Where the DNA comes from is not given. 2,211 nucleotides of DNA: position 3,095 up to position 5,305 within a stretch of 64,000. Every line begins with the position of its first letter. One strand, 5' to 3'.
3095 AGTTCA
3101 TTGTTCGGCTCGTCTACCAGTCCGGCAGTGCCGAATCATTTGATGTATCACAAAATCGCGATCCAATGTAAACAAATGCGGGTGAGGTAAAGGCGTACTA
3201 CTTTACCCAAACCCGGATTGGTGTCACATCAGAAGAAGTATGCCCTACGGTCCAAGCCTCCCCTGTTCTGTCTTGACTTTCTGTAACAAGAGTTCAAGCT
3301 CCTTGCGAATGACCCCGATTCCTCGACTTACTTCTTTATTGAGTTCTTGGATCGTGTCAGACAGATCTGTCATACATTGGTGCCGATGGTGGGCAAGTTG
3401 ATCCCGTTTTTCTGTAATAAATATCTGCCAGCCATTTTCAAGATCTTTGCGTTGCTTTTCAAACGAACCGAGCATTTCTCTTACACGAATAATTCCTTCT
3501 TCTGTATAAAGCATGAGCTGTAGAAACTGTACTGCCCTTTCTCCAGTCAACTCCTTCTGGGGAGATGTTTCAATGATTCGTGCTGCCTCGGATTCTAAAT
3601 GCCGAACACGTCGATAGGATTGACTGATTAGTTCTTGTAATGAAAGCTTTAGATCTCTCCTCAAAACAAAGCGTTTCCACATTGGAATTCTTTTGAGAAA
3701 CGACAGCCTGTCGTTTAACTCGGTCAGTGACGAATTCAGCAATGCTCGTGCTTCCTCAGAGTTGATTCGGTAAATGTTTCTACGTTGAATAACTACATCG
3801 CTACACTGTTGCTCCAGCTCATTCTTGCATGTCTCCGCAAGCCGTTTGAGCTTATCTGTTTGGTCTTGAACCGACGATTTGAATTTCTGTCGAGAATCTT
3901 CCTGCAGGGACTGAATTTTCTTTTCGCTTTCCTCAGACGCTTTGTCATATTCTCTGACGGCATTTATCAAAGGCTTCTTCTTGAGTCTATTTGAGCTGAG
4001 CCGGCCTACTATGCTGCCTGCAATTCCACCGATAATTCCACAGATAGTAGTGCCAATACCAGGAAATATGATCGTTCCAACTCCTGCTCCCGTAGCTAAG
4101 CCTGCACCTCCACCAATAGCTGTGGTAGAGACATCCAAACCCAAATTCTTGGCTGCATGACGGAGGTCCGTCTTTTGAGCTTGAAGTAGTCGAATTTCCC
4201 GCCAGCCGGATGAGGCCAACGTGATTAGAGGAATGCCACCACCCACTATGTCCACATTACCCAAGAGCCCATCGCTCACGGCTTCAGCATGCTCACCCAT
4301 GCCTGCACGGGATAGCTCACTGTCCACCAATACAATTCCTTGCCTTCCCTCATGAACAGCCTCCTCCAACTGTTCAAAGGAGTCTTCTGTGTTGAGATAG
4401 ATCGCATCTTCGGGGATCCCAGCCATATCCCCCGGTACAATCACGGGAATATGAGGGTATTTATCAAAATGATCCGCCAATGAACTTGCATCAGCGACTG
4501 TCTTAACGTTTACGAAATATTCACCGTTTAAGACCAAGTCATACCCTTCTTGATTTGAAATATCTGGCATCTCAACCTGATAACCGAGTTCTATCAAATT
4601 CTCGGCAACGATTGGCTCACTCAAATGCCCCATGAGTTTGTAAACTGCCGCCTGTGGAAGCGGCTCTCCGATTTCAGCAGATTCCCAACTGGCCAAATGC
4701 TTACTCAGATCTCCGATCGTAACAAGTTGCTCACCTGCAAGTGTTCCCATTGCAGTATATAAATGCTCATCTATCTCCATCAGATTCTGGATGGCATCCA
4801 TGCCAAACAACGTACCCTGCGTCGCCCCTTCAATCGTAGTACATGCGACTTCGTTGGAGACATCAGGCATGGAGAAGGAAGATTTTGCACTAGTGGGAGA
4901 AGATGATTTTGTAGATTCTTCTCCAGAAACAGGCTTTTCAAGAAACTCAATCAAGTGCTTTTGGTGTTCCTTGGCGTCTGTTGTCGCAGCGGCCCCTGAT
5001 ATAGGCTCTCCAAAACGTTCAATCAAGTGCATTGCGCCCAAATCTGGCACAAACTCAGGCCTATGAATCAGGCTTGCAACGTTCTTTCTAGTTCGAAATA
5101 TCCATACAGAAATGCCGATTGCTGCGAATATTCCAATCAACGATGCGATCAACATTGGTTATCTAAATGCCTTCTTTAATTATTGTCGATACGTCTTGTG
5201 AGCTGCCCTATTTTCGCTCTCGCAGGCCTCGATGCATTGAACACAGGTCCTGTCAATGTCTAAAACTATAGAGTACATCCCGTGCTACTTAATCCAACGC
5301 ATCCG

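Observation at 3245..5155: Orphan 636-aa membrane protein with a nuclease-fold-like core, glycine-zipper hairpin and long coiled coil: candidate single-gene abortive-infection or conflict effector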

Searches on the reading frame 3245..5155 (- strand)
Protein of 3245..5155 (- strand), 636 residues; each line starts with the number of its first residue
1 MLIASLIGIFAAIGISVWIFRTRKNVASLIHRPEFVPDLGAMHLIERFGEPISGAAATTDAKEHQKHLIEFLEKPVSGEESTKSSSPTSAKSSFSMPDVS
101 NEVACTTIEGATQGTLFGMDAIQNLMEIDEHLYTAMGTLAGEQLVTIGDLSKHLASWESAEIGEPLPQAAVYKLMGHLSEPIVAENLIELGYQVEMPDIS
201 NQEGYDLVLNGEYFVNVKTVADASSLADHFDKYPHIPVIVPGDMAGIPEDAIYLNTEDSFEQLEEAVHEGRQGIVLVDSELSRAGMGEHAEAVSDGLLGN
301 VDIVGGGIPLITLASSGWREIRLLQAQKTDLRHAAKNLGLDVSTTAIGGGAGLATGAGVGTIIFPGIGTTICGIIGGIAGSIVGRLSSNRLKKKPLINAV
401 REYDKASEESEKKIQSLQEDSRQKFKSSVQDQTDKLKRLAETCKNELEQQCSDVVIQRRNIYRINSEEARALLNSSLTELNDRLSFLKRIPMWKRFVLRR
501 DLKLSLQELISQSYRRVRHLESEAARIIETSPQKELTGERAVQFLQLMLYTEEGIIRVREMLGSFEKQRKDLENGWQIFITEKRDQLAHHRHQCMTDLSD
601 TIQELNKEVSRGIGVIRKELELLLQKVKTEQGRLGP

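Call 3: search_protein_families(library=pfam, proteins=[window:3245-5155:-], max_evalue=1)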
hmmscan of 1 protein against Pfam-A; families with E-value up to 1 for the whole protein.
window:3245-5155:- (636 aa): 8 families
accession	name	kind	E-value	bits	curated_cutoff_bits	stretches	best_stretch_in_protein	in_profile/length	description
PF09873.14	DUF2100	-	0.018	15.4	23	1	525-583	52-112/210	Uncharacterized protein conserved in archaea (DUF2100)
PF13488.11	Gly-zipper_Omp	-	0.021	15.2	25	1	347-385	1-40/46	Glycine zipper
PF11645.14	PDDEXK_5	-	0.099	13.1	26.1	1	173-212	4-42/138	PD-(D/E)XK endonuclease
PF07168.17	Ureide_permease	-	0.11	11.6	27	1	361-460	101-195/359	Ureide permease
PF04513.17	Baculo_PEP_C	-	0.17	12.4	38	0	409-452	49-92/140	Baculovirus polyhedron envelope protein, PEP, C terminus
PF13441.11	Gly-zipper_YMGG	-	0.19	11.9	28.9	1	344-385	6-44/45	YMGG-like Gly-zipper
PF10444.14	Nbl1_Borealin_N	-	0.21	11.7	24.4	1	598-631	2-35/57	Nbl1 / Borealin N terminal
PF01442.23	Apolipoprotein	-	0.51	10.4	90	0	404-454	87-137/190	Apolipoprotein A1/A4/E domain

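Call 4: search_protein_families(library=padloc, proteins=[window:3245-5155:-], max_evalue=1)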
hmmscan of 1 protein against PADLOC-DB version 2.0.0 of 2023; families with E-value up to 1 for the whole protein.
window:3245-5155:- (636 aa): 2 families
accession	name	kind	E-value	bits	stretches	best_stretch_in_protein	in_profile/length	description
PDLC03842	LeoB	-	1.7e-08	31.8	1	342-460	434-559/568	-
PDLC03841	LeoBC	-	4e-06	24.2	1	320-465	423-584/601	-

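Call 5: search_protein_families(library=ncbifam, proteins=[window:3245-5155:-], max_evalue=1)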
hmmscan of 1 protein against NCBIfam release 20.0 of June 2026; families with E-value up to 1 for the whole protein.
window:3245-5155:- (636 aa): 7 families
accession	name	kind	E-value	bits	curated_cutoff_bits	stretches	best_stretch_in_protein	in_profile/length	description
TIGR03789.1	pdsO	hypoth_equivalog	6.3e-05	22.8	152.2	1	352-458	46-139/243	sortase-associated OmpA-like protein PdsO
NF041669.1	GvpT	domain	0.0033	18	80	1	374-486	6-115/123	GvpT/GvpP family gas vesicle accessory protein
NF053611.1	YiaD_Gzip_OmpA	equivalog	0.012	15.3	175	1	342-447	22-121/206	YiaD family glycine zipper/OmpA-like lipoprotein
NF053524.1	thylo_ssl2009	equivalog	0.013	16.2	58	1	370-442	12-77/90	ssl2009 family thylakoid membrane protein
TIGR00342.1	TIGR00342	equivalog_domain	0.033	13.3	264.5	1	404-467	208-270/373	tRNA uracil 4-sulfurtransferase ThiI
TIGR00574.1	dnl1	superfamily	0.052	12.2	217.8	1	391-493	4-99/527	ATP-dependent DNA ligase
NF008135.0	PRK10883.1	equivalog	0.21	10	581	1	274-329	184-239/471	cell division protein FtsP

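Call 6: search_solved_structures(query=window:3245-5155:-, max_evalue=10)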
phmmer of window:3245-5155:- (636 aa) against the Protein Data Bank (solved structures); distinct sequences matched with E-value up to 10: 3.
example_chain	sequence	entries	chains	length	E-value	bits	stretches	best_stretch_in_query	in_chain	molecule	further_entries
3wkr_C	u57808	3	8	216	0.039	15.8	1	513-629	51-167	Uncharacterized protein MJ1481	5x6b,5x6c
8hov_A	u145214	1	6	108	1.3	10.7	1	422-482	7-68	Transcription factor HMS1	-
3f7m_A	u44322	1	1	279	2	10.1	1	339-390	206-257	Alkaline serine protease ver112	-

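Call 7: find_homologous_proteins(query=window:3245-5155:-, max_evalue=0.001)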
Query window:3245-5155:- (636 aa): 35 proteins with E <= 0.001 among 8000 candidates.
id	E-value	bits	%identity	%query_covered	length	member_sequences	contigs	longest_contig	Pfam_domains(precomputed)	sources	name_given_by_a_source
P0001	0.0e+0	1251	91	100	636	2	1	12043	-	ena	-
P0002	0.0e+0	1151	82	100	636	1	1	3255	-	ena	-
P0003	0.0e+0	1128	81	100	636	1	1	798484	-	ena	-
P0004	1.5e-266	904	68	100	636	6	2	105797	-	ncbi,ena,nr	ncbi:MAG: hypothetical protein F4Y81_09290 [Rhodothermaceae bacterium]|nr:hypothetical protein [Rhod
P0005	2.0e-237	808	62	100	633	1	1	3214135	PF13488.12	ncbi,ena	-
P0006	3.3e-229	781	59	98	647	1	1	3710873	-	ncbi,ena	-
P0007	2.7e-213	728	58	100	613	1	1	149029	-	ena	-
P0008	4.8e-208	711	60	89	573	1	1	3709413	-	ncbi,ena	-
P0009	1.5e-177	610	52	100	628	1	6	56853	-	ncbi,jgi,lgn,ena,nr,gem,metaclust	ncbi:MAG: hypothetical protein OXD43_15530 [Bacteroidetes bacterium]|nr:hypothetical protein [Bacter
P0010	4.8e-170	585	48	100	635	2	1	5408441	-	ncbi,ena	-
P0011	2.3e-166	573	50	100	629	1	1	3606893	PF13488.12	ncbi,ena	-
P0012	7.0e-163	562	49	100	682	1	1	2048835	-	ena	-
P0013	1.1e-150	521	45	100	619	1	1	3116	PF13441.13,PF13488.12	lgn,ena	-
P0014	7.7e-149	515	59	66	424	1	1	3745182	-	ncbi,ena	-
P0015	8.9e-148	512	43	100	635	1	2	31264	-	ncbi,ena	-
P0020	3.2e-136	473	44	95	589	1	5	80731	-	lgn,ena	-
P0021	3.8e-136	473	45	82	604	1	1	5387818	PF11981.14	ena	-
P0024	7.8e-131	456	40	96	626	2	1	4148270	-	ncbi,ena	-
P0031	7.6e-70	254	33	83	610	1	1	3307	PF13441.13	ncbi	-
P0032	2.7e-61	226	29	81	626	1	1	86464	PF13488.12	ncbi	ncbi:MAG: glycine zipper domain-containing protein [Chthonomonadales bacterium]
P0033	2.3e-60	223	32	66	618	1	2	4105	PF13488.12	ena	-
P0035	3.2e-15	74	25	47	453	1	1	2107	PF20721.3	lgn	-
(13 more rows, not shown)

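Call 10: find_encoding_contigs(protein=P0005, flank=10000, max_places=2)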
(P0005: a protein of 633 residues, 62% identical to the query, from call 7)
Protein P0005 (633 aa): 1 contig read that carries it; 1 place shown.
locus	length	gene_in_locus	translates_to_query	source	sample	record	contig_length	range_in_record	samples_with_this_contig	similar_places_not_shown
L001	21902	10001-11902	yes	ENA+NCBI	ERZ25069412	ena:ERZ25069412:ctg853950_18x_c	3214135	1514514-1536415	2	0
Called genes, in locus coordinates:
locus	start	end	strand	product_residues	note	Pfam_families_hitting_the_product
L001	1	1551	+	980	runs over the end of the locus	PF13485:Peptidase_MA_2, PF00930:DPPIV_N (faint), PF26550:Tricorn_2nd, PF26549:Tricorn_N, PF07676:PD40, PF01103:Omp85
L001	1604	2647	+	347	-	PF01011:PQQ (faint), PF13360:PQQ_2, PF13570:Beta-prop_ACSF4, PF07774:EMC1_C (faint), PF25293:Beta-prop_EMC1_N (faint), PF13360:PQQ_2, PF13570:Beta-prop_ACSF4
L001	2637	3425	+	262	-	-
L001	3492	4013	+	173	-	PF02674:Colicin_V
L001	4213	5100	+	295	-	-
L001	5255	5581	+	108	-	PF00376:MerR, PF13411:MerR_1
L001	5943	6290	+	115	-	PF13413:HTH_25 (weak)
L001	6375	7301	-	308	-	PF00480:ROK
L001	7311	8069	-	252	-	PF06439:3keto-disac_hyd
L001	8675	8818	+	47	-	-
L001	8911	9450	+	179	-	PF13618:Gluconate_2-dh3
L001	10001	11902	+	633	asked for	PF13488:Gly-zipper_Omp (weak)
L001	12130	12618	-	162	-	PF03364:Polyketide_cyc (weak)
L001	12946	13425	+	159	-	-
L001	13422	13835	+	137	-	-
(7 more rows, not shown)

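Call 11: find_encoding_contigs(protein=P0010, flank=10000, max_places=2)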
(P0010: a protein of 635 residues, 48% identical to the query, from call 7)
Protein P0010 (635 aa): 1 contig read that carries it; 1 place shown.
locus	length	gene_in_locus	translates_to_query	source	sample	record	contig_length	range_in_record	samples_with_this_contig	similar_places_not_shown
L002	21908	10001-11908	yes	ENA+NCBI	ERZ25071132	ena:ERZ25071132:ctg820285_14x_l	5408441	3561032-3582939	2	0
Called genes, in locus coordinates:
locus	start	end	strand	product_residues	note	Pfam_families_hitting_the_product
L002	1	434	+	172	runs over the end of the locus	PF00872:Transposase_mut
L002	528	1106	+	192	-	PF00872:Transposase_mut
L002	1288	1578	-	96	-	-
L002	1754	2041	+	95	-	PF02661:Fic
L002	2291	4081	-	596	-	PF03235:GmrSD_N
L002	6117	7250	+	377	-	PF01548:DEDD_Tnp_IS110, PF02371:Transposase_20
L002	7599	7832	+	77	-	-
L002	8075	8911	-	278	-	PF13276:HTH_21, PF00665:rve, PF24764:rva_4 (weak), PF13683:rve_3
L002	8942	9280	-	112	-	PF01527:HTH_Tnp_1 (weak)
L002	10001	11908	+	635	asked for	-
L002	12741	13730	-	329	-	PF13384:HTH_23 (weak), PF13936:HTH_38, PF00665:rve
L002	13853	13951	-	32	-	-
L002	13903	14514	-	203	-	-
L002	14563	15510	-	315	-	PF01972:SDH_protease, PF25145:NfeD1b_N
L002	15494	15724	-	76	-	-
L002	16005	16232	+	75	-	-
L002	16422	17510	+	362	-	PF01548:DEDD_Tnp_IS110, PF02371:Transposase_20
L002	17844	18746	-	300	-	-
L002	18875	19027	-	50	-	-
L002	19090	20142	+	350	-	-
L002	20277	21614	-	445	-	PF27312:BilD_N (weak), PF00899:ThiF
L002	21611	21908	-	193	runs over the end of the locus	PF14464:Prok-JAB (weak)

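Call 13: find_encoding_contigs(protein=P0024, flank=10000, max_places=2)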
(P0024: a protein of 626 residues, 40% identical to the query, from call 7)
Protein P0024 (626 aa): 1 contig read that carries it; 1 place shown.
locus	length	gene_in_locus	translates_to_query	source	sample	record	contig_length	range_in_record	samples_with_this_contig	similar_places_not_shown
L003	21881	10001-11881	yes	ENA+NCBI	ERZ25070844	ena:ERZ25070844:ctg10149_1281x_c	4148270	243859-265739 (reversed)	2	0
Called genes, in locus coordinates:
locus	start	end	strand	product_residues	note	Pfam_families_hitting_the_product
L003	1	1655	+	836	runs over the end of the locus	PF07244:POTRA, PF01103:Omp85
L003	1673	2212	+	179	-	PF03938:OmpH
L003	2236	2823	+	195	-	PF03938:OmpH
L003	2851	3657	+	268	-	PF02548:Pantoate_transf, PF13714:PEP_mutase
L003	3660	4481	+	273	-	PF01975:SurE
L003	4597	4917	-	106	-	PF14242:DUF4342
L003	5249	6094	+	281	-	PF04072:LCM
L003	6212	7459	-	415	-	PF13173:AAA_14, PF13635:DUF4143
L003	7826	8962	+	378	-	PF00534:Glycos_transf_1, PF13692:Glyco_trans_1_4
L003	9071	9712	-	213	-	PF13568:OMP_b-brl_2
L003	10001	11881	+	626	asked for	-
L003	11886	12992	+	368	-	PF14452:Multi_ubiq (faint), PF14462:Prok-E2_E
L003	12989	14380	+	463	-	PF14464:Prok-JAB (weak), PF00899:ThiF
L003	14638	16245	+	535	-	PF02463:SMC_N (faint), PF13175:AAA_15, PF13476:AAA_23, PF13304:AAA_21, PF13175:AAA_15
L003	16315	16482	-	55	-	-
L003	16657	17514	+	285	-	-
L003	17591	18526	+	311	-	PF04055:Radical_SAM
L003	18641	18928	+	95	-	PF02686:GatC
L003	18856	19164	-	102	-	-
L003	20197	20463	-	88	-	-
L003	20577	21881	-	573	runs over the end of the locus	-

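Call 14: find_encoding_contigs(protein=P0032, flank=10000, max_places=2)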
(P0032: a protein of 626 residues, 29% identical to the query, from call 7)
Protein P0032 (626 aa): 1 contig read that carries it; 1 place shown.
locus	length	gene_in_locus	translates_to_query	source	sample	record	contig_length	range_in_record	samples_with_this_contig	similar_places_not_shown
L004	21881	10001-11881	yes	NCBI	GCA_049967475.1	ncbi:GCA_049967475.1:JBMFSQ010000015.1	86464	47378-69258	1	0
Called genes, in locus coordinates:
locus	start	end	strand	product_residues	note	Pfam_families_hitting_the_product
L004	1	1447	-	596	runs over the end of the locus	PF03415:Peptidase_C11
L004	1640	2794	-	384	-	PF13490:zf-HC2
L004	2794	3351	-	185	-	PF07638:Sigma70_ECF (weak), PF04542:Sigma70_r2, PF08281:Sigma70_r4_2, PF04545:Sigma70_r4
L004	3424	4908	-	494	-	PF01347:TPR_Vitellogenin (faint), PF13513:HEAT_EZ (faint), PF03130:HEAT_PBS (faint), PF12717:Cnd1 (faint), PF00514:Arm (faint), PF02985:HEAT (faint), PF13646:HEAT_2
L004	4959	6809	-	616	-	PF00069:Pkinase, PF07714:PK_Tyr_Ser-Thr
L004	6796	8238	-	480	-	PF00481:PP2C, PF13672:PP2C_2, PF01436:NHL (faint), PF07228:SpoIIE (weak)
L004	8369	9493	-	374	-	PF12401:FhaA_N, PF00498:FHA, PF16697:Yop-YscD_cpl, PF00498:FHA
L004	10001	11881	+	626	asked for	PF13488:Gly-zipper_Omp (weak)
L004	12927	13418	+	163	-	PF02566:OsmC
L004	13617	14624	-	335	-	PF00814:TsaD, PF22521:HypF_C_2 (weak)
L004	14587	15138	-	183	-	PF13302:Acetyltransf_3 (faint), PF13527:Acetyltransf_9 (faint), PF00583:Acetyltransf_1, PF13673:Acetyltransf_10, PF13508:Acetyltransf_7, PF08445:FR47 (weak)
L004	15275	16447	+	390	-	PF02518:HATPase_c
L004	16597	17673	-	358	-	PF00140:Sigma70_r1_2 (weak), PF04542:Sigma70_r2, PF04539:Sigma70_r3, PF04545:Sigma70_r4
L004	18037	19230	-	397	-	PF00266:Aminotran_5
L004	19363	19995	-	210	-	PF01066:CDP-OH_P_transf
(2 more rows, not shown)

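Call 16: find_encoding_contigs(protein=P0006, flank=10000, max_places=2)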
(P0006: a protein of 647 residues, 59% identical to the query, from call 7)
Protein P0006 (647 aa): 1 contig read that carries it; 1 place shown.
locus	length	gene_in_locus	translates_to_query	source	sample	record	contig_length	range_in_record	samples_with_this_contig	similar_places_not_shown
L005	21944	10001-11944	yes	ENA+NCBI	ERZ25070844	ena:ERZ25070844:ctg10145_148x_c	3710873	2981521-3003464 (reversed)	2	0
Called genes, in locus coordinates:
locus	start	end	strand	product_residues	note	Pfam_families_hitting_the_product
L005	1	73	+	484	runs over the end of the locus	PF14691:Fer4_20, PF00070:Pyr_redox (weak), PF00890:FAD_binding_2 (weak), PF01266:DAO (weak), PF01494:FAD_binding_3 (weak), PF07992:Pyr_redox_2, PF13450:NAD_binding_8, PF01593:Amino_oxidase, +4 more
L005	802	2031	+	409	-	PF14690:Zn_ribbon_ISL3, PF13542:HTH_Tnp_ISL3, PF01610:DDE_Tnp_ISL3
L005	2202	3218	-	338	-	PF02618:YceG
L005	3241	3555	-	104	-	PF01817:CM_2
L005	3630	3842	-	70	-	-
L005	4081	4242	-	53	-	-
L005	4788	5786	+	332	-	PF03432:Relaxase, PF22863:TraI_middle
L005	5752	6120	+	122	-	-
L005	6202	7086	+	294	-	PF03524:CagX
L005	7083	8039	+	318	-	PF03743:TrbI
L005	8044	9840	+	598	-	PF02534:T4SS-DNA_transf, PF10412:TrwB_AAD_bind, PF12696:TraG-D_C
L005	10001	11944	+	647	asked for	-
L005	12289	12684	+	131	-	PF03100:CcmE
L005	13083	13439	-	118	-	-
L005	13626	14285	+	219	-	PF13709:DUF4159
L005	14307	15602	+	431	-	PF00464:SHMT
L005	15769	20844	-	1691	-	PF00041:fn3, PF14292:SusE (faint), PF00041:fn3, PF00041:fn3, PF00041:fn3, PF25788:Ig_Rha78A_N (weak), PF00041:fn3, PF05345:He_PIG, +7 more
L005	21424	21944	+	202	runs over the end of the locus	-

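Call 17: find_encoding_contigs(protein=P0011, flank=10000, max_places=2)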
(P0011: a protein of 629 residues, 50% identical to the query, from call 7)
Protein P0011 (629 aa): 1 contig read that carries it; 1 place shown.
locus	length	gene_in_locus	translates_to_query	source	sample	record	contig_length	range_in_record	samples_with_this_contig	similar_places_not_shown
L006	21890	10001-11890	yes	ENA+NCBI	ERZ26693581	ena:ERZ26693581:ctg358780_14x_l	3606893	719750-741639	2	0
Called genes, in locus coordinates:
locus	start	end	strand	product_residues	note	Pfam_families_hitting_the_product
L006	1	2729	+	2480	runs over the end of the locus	PF25523:Ig_RIMBP2 (faint), PF16656:Pur_ac_phosph_N (faint), PF00754:F5_F8_type_C (faint), PF16655:PhoD_N (faint), PF25788:Ig_Rha78A_N (faint), PF00041:fn3, PF14344:DUF4397, PF18962:Por_Secre_tail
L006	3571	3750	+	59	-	-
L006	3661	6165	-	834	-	PF00560:LRR_1 (faint), PF12799:LRR_4 (faint), PF13855:LRR_8 (faint), PF23598:LRR_14, PF08309:LVIVD (faint)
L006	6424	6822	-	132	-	PF06114:Peptidase_M78 (weak)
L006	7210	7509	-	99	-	PF13560:HTH_31 (weak), PF01381:HTH_3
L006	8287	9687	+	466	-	PF14281:PDDEXK_4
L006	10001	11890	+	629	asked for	PF13488:Gly-zipper_Omp (weak)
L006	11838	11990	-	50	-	-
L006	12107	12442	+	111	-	PF13411:MerR_1, PF00376:MerR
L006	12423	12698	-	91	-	-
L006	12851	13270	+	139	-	PF13413:HTH_25 (weak)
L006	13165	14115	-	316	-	PF00480:ROK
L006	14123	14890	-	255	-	PF06439:3keto-disac_hyd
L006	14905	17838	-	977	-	PF23500:DUF7133, PF13646:HEAT_2 (faint), PF00034:Cytochrom_C (faint)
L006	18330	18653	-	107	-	-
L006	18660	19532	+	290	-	-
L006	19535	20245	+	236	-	PF07505:DUF5131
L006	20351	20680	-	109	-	PF09723:Zn_ribbon_8 (faint)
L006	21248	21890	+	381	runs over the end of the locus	PF17170:DUF5128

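Call 18: find_encoding_contigs(protein=P0021, flank=10000, max_places=2)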
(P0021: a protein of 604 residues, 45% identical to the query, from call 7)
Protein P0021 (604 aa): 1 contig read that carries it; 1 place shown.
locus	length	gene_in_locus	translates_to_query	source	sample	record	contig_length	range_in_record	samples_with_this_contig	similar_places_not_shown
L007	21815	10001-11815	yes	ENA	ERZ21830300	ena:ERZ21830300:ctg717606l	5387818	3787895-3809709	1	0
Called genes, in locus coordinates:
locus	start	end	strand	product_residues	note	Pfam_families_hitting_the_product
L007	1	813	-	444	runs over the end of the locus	PF13458:Peripla_BP_6, PF01094:ANF_receptor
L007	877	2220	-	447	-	PF00884:Sulfatase, PF01663:Phosphodiest, PF16347:SGSH_C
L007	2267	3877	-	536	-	-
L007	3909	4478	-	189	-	PF08269:dCache_2, PF17200:sCache_2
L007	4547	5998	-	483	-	PF00282:Pyridoxal_deC, PF00155:Aminotran_1_2 (weak), PF00266:Aminotran_5 (faint)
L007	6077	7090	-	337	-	PF17200:sCache_2, PF08269:dCache_2, PF17200:sCache_2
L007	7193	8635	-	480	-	PF09492:Pec_lyase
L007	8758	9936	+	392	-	-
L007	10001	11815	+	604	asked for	PF11981:DUF3482 (weak)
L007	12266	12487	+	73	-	-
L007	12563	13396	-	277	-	PF05721:PhyH (faint)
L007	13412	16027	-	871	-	PF22633:F5_F8_type_C_2 (faint), PF13585:CHU_C (weak), PF13860:FlgD_ig (weak)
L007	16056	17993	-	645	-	PF13585:CHU_C (faint), PF13860:FlgD_ig (weak)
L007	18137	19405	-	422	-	PF07690:MFS_1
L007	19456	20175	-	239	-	PF17203:sCache_3_2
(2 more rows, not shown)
